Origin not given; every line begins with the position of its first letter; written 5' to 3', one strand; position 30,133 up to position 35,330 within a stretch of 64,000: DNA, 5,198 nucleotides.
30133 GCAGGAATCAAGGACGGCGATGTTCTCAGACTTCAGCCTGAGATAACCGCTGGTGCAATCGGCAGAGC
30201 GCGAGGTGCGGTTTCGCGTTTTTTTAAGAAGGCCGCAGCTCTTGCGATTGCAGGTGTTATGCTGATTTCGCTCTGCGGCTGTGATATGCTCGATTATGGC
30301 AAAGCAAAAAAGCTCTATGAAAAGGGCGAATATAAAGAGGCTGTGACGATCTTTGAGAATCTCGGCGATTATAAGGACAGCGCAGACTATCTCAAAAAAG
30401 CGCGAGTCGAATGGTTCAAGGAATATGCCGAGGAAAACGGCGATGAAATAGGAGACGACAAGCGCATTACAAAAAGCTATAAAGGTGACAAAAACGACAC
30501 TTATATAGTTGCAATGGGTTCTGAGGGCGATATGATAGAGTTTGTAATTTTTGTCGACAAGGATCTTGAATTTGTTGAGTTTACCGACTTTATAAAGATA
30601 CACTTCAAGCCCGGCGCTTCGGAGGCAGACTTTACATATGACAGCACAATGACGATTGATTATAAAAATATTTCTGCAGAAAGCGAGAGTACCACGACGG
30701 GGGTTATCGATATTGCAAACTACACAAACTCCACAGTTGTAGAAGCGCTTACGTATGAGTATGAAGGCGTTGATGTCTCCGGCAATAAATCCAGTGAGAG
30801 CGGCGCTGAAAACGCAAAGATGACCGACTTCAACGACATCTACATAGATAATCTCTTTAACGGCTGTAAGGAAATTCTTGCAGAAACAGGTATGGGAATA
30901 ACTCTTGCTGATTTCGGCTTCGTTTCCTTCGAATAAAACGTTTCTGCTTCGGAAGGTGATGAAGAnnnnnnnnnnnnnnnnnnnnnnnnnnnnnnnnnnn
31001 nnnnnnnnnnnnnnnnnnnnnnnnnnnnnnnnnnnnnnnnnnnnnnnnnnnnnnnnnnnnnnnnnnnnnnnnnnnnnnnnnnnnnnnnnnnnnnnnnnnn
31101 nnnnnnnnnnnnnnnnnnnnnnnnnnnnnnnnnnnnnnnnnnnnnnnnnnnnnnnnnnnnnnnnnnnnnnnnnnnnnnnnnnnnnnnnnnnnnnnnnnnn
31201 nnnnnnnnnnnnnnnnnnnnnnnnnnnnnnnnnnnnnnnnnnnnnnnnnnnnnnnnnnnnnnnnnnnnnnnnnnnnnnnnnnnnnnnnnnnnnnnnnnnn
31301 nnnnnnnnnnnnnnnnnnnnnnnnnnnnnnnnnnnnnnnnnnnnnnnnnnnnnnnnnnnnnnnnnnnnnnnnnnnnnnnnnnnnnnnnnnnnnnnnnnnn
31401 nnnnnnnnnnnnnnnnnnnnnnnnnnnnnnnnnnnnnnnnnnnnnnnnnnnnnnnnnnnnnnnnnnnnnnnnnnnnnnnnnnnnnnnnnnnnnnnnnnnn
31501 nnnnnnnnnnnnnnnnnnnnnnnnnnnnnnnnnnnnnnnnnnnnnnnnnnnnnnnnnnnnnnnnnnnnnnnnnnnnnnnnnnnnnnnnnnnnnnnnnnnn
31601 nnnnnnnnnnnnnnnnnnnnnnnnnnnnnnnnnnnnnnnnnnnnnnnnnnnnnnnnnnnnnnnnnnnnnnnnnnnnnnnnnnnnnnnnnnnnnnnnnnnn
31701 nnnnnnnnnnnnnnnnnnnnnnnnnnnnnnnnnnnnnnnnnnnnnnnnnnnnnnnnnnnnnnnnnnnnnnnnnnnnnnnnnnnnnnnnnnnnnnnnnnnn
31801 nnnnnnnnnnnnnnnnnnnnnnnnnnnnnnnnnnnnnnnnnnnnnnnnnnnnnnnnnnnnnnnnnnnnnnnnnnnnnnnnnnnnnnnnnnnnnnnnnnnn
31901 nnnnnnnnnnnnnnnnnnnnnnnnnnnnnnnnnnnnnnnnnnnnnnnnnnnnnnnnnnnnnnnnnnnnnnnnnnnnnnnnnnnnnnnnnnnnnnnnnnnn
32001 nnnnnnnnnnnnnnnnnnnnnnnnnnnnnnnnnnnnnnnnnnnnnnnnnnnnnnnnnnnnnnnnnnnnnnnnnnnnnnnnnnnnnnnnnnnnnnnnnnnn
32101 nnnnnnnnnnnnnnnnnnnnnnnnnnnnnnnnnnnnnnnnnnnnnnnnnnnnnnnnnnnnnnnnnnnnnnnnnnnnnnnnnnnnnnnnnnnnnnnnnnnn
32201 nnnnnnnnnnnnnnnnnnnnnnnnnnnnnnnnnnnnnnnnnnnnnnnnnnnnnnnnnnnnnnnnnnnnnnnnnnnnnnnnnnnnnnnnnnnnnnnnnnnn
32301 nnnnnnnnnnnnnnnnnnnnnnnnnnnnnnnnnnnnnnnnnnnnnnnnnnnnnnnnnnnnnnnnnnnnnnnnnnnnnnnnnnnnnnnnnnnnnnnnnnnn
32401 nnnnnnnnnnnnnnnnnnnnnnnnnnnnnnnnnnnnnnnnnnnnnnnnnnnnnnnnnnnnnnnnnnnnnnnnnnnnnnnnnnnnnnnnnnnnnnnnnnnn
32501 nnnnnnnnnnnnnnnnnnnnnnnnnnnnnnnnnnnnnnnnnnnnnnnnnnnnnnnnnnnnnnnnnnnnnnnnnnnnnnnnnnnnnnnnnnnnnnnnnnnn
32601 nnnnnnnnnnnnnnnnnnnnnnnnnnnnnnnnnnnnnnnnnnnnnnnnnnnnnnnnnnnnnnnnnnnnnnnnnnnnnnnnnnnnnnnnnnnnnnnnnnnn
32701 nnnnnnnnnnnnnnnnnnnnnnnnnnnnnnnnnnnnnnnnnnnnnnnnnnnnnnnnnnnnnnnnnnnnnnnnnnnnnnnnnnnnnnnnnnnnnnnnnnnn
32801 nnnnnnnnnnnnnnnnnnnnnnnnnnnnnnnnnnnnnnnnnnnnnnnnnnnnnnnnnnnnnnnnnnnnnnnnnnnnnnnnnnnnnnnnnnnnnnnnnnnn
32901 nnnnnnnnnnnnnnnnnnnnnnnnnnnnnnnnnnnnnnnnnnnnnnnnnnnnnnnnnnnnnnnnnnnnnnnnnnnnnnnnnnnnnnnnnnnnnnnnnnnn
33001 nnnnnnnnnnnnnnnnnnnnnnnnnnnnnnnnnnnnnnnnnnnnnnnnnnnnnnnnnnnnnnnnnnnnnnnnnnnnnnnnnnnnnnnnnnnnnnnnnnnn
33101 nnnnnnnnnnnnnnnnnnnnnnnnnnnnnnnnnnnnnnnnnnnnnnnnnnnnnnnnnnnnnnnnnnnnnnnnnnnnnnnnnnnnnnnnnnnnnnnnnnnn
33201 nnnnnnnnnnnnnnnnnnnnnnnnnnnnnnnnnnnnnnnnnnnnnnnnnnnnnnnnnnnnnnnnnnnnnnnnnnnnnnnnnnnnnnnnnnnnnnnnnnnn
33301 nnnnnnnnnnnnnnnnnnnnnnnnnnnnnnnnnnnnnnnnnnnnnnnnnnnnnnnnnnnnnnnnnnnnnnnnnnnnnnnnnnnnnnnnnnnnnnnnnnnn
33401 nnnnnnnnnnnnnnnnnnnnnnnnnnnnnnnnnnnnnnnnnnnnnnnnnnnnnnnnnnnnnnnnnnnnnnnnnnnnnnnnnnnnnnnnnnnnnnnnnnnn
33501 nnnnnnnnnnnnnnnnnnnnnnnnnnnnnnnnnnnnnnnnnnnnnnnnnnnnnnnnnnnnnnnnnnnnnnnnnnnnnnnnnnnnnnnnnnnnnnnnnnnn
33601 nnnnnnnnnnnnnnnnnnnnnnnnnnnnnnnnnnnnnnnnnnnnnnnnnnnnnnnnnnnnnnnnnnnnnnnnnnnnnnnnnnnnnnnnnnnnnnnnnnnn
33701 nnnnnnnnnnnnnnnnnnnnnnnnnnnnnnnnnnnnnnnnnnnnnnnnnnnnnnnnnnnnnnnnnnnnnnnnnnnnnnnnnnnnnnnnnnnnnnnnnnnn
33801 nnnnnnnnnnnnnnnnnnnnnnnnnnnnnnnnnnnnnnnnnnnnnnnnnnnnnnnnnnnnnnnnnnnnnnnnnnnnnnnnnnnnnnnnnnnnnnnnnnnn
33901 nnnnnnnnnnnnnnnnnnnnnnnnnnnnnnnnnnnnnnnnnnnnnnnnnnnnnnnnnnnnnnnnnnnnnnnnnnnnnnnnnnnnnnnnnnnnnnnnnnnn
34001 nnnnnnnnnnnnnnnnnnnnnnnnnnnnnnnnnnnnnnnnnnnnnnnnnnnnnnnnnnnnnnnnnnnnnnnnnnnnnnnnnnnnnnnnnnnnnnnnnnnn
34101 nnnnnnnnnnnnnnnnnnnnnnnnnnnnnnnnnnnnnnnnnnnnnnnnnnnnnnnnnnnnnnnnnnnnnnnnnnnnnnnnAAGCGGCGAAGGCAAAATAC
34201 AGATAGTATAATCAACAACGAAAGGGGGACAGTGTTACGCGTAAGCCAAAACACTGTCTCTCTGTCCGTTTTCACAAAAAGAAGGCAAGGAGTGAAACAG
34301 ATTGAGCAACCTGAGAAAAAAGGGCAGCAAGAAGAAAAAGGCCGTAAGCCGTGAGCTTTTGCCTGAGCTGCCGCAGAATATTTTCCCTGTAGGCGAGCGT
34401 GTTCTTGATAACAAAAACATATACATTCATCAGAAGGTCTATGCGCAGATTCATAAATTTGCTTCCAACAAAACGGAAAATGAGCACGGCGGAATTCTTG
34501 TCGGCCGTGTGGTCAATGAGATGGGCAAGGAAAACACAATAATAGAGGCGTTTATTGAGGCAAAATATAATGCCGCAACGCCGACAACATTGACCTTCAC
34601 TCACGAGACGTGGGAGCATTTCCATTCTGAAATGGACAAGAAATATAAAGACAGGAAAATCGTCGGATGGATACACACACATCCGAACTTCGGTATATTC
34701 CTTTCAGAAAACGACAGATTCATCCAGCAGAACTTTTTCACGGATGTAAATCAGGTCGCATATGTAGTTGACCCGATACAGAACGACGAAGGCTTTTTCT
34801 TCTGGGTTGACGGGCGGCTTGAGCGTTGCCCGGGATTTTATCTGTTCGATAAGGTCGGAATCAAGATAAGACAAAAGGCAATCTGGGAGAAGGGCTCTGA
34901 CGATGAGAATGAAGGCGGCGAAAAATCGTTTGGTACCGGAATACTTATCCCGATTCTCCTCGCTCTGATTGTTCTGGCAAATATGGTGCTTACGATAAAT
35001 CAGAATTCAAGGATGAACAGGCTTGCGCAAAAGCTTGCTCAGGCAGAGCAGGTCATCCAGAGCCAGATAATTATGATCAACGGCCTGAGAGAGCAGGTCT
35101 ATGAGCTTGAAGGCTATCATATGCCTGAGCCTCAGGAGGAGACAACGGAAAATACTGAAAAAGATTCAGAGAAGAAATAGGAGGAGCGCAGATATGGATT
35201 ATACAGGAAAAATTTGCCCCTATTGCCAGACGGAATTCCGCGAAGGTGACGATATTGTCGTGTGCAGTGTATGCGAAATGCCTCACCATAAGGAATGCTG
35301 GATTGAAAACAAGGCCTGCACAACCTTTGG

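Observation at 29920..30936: Ubl encoded as a tethered pro-protein fused to a lipoprotein-like paralogue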

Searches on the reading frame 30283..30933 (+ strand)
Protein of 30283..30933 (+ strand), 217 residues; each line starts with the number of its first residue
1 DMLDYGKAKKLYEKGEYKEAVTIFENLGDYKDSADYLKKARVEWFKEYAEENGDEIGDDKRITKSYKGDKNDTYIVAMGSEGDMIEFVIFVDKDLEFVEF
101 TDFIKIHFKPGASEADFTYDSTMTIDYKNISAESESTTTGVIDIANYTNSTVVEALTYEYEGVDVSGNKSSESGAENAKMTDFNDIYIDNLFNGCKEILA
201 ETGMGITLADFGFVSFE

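Call 29: find_homologous_proteins(query=window:30283-30933:+, max_evalue=0.001)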
Query seq(217 aa) (217 aa): 1 proteins with E <= 0.001 among 254 candidates.
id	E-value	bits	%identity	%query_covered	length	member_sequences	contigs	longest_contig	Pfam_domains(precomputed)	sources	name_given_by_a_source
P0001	7.7e-134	462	100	100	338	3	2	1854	PF08817.17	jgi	-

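Call 38: search_protein_representatives(alignment_id=A1)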
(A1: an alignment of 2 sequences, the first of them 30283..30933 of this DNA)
Query: 2 sequences, 225 profile positions. Proteins with E-value up to 0.001 (for the whole library): 4294; up to 1e-10: 1170; up to 1e-30: 31. The best 150 are listed.
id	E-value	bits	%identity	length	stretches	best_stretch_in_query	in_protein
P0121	6.1e-84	297.6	-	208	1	4-224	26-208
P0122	2.2e-59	217.2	-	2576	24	4-36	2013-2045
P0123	2.2e-56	207.5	-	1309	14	4-39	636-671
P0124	2.6e-52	194.1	-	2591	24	4-41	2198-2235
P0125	1.7e-50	188.2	-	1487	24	4-49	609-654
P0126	8.8e-49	182.6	-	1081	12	5-41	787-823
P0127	2.9e-48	180.9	-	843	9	4-41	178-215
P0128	8.2e-45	169.6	-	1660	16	5-42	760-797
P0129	8.1e-44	166.4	-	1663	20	5-42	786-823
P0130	3.8e-43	164.2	-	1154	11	3-40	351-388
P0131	1.8e-41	158.6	-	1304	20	4-47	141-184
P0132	2.7e-39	151.6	-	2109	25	5-45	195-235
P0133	2.6e-37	145.0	-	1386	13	4-40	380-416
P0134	3.1e-37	144.8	-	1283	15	4-44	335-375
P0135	9.8e-37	143.2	-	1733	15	4-35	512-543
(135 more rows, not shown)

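Call 59: predict_structure(alignment_id=A3)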
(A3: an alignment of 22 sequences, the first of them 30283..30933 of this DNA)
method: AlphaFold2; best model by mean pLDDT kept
length: 217 residues; sequences in the alignment: 22
mean_pLDDT: 91.9   pTM: 0.85
mean pLDDT of the five models: 91.9, 90.2, 89.6, 89.2, 89.3
residues with pLDDT >= 90: 172; 70-90: 41; 50-70: 4; < 50: 0
segments of 3 or more residues with pLDDT < 50: none
pLDDT, mean of each block of 10 residues (from residue 1): 94 96 95 93 93 88 82 77 90 91 93 96 95 98 94 96 97 95 82 93 93 91
secondary structure, 60 per line:
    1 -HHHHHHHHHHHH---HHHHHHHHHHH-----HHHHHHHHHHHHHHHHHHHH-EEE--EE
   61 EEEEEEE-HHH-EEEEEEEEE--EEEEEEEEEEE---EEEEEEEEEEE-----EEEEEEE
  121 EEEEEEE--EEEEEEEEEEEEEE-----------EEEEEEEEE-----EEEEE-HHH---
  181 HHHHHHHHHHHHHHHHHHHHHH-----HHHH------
elements in order: H2-13 H17-27 H33-52 E54-56 E59-67 E73-81 E84-94 E98-108 E114-127 E130-143 E155-163 E169-173 H181-202 H208-211

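Call 62: fold_search(model_id=the predicted structure, library=pdb)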
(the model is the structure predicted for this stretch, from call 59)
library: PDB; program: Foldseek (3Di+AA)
matches with E <= 10: 734; with E <= 0.001: 0
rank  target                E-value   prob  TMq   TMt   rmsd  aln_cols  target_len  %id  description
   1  3dzm_C                5.9e-03  0.23  0.12  0.13  20.7       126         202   10  Crystal structure of a major outer membrane protein from Thermus thermophilus HB27 (released 2008-12-23)
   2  3dzm_B                9.6e-03  0.23  0.12  0.13  20.6       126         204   11  Crystal structure of a major outer membrane protein from Thermus thermophilus HB27 (released 2008-12-23)
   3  1vju_B                3.2e-02  0.96  0.30  0.23  13.6       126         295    8  Coproporphyrinogen III oxidase from Leishmania major (released 2004-04-13)
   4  3dzm_A                4.9e-02  0.13  0.12  0.12  20.8       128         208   11  Crystal structure of a major outer membrane protein from Thermus thermophilus HB27 (released 2008-12-23)
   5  3e8j_B                1.1e-01  0.80  0.30  0.23  15.4       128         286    8  Coproporphyrinogen III oxidase from Leishmania naiffi (released 2008-09-02)
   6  4ggr                  1.2e-01  0.44  0.21  0.36   7.7       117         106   12  The structure of apo bradavidin2 (Form A) (released 2013-06-19)
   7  9ppp_A                1.3e-01  0.10  0.13  0.13  10.9       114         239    9  Structure of Alpha Appendage of AP2 bound to the extended FxDxF motif derived of CCDC32 (released 2026-04-08)
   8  3ejo_B                1.4e-01  0.87  0.31  0.24  10.5       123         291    8  Coproporphyrinogen III oxidase from Leishmania donovani (released 2008-10-14)
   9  9xvv_C                1.5e-01  0.30  0.21  0.08  10.9       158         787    9  Maltoheptaose-bound Arabidopsis ISA2-ISA1-ISA1 heterotrimer (released 2026-04-08)
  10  3sy9_C                1.6e-01  0.84  0.32  0.21   5.3       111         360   10  Crystal structure of Pseudomonas aeruginosa OccD2 (OpdC) (released 2012-02-08)
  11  9xvi_C                1.6e-01  0.23  0.20  0.07  16.4       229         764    7  Arabidopsis ISA2-ISA1-ISA1-ISA2 heterotetramer (released 2026-04-08)
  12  4z28_A                1.7e-01  0.38  0.25  0.36   7.0       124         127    9  Crystal structure of short hoefavidin biotin complex (released 2015-07-15)
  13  7ds4_B                2.2e-01  0.12  0.20  0.19  19.5       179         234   11  Crystal structure of actin capping protein in complex with twinflin-1 C-terminus tail F323K mutant (released 2021-03-03)
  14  3rfz_B                2.5e-01  0.66  0.30  0.09  17.7       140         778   11  Crystal structure of the FimD usher bound to its cognate FimC:FimH substrate (released 2011-06-01)
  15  5h7z_A                2.5e-01  0.06  0.13  0.10  19.5       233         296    8  Apo structure of immunity protein TplEi of T6SS from Pseudomonas aeruginosa (released 2017-10-04)
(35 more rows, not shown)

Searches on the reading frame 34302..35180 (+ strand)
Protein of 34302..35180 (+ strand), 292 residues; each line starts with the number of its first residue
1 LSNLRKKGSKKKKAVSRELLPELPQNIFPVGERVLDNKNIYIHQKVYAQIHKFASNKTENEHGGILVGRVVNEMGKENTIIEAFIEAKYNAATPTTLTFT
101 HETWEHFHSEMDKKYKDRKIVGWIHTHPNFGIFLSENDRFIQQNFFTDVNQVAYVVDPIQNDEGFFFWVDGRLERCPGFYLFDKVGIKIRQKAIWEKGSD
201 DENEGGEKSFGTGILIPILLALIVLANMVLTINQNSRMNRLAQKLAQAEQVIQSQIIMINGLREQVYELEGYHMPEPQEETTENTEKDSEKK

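Call 4: search_protein_families(library=pfam, max_evalue=0.1, proteins=[window:34302-35180:+])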
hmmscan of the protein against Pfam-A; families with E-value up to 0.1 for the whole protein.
window:34302-35180:+ (292 aa): 4 families
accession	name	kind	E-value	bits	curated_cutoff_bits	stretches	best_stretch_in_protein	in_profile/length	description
PF01398.27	JAB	-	7.8e-12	45.5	22.5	1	38-145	4-111/117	JAB1/Mov34/MPN/PAD-1 ubiquitin protease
PF14464.11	Prok-JAB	-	2.3e-07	31.2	25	1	43-140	1-88/114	Prokaryotic homologs of the JAB domain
PF08897.16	DUF1841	-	0.011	16.3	24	1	99-151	8-60/135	Domain of unknown function (DUF1841)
PF03608.18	EII-GUT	-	0.068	13.6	25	0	212-248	24-59/167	PTS system enzyme II sorbitol-specific factor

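Call 43: search_solved_structures(query=window:34302-35180:+, max_evalue=0.01, show_alignments=1)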
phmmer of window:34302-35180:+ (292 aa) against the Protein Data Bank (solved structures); distinct sequences matched with E-value up to 0.01: 17.
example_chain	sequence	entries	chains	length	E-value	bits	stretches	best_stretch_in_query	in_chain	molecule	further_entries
6fjv_A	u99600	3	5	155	7.4e-09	38.9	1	40-160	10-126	26S proteasome regulatory subunit N11-like protein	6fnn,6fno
6fju_A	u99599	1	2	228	1.6e-08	37.8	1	39-160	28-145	26S proteasome regulatory subunit N11-like protein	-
4ocl_B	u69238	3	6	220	1.3e-07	34.8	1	62-165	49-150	26S proteasome regulatory subunit RPN11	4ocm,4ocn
5w83_B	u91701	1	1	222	1.3e-07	34.8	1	62-165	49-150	Ubiquitin carboxyl-terminal hydrolase RPN11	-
5u4p_B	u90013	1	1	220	1.4e-07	34.7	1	62-165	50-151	26S proteasome regulatory subunit RPN11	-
4owp_B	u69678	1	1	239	1.6e-07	34.5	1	62-165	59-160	26S proteasome regulatory subunit RPN11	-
4o8x_B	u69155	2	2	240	1.6e-07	34.5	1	62-165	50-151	26S proteasome regulatory subunit RPN11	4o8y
6fvt_V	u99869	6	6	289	2.4e-07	33.9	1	64-165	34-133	Ubiquitin carboxyl-terminal hydrolase RPN11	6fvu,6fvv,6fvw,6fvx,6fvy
3jck_G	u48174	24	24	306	2.6e-07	33.8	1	63-165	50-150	Ubiquitin carboxyl-terminal hydrolase RPN11 | 26S PROTEASOME REGULATORY SUBUNIT RPN11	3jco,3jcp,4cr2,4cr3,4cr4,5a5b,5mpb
8amz_V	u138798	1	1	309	9.3e-07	32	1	49-165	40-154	26S proteasome regulatory subunit RPN11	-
22mm_c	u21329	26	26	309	4.1e-06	29.9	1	115-165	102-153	26S proteasome non-ATPase regulatory subunit 14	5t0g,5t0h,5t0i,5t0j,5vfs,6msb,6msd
12bm_c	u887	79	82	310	4.1e-06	29.9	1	115-165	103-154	26S proteasome non-ATPase regulatory subunit 14 | Proteasome (Prosome, macropain) 26S subunit, non-ATPase, 14 | RPN11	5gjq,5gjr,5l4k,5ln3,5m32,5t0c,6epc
5vfp_c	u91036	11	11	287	4.2e-06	29.9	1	115-165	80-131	26S proteasome non-ATPase regulatory subunit 14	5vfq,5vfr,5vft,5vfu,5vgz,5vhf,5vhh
8usb_c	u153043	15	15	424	7.3e-06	29.1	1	115-165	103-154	26S proteasome non-ATPase regulatory subunit 14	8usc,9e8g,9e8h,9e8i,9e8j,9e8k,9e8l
9w39_c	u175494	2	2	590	1.1e-05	28.5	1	115-164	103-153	Ubiquitin C-terminal hydrolase PSMD14,Uncharacterized protein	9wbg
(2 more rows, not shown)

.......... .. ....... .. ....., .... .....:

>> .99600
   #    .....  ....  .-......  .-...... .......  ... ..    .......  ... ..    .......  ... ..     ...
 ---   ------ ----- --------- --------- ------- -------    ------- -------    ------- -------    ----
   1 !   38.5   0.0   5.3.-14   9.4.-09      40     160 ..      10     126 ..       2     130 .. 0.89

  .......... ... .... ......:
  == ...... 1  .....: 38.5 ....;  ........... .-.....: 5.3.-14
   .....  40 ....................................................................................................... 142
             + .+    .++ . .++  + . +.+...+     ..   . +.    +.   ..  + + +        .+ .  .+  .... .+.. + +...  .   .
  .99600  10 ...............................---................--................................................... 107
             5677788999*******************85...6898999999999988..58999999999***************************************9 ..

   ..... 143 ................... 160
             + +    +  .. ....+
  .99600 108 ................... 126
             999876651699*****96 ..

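Call 57: search_protein_families(library=padloc, max_evalue=0.001, proteins=[window:34302-35180:+])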
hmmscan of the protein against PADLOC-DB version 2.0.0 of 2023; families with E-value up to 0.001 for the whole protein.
window:34302-35180:+ (292 aa): 10 families
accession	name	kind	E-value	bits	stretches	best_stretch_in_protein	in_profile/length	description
PDLC00890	JAB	-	2.6e-10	38.1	1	38-139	10-109/157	JAB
PDLC00902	JAB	-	2.5e-06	25.2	1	36-130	12-105/159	JAB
PDLC00889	JAB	-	4.1e-06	24.4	1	39-132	20-110/168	JAB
PDLC00896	JAB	-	9.2e-06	23.5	1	36-142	9-115/159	JAB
PDLC00905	JAB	-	9.9e-06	23.8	1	40-156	3-119/154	JAB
PDLC00887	JAB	-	3.5e-05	21.9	1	37-129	11-104/160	JAB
PDLC00909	JAB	-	4.2e-05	21.3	1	36-138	16-118/168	JAB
PDLC00827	E1-E2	-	6.5e-05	19.5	1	37-138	562-662/711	E1-E2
PDLC00906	JAB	-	0.00032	18.8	1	40-153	4-117/179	JAB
PDLC00893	JAB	-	0.00053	18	1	40-148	3-111/157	JAB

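Call 58: search_protein_families(library=ncbifam, max_evalue=0.001, proteins=[window:34302-35180:+])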
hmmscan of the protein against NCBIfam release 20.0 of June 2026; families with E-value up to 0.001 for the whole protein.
window:34302-35180:+ (292 aa): 1 family
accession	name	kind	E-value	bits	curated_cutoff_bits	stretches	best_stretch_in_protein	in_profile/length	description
NF058523.1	6A-MBL_cap2_3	equivalog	0.00089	17.9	320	0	34-139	539-644/665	anti-phage 6A-MBL system cap2_3 protein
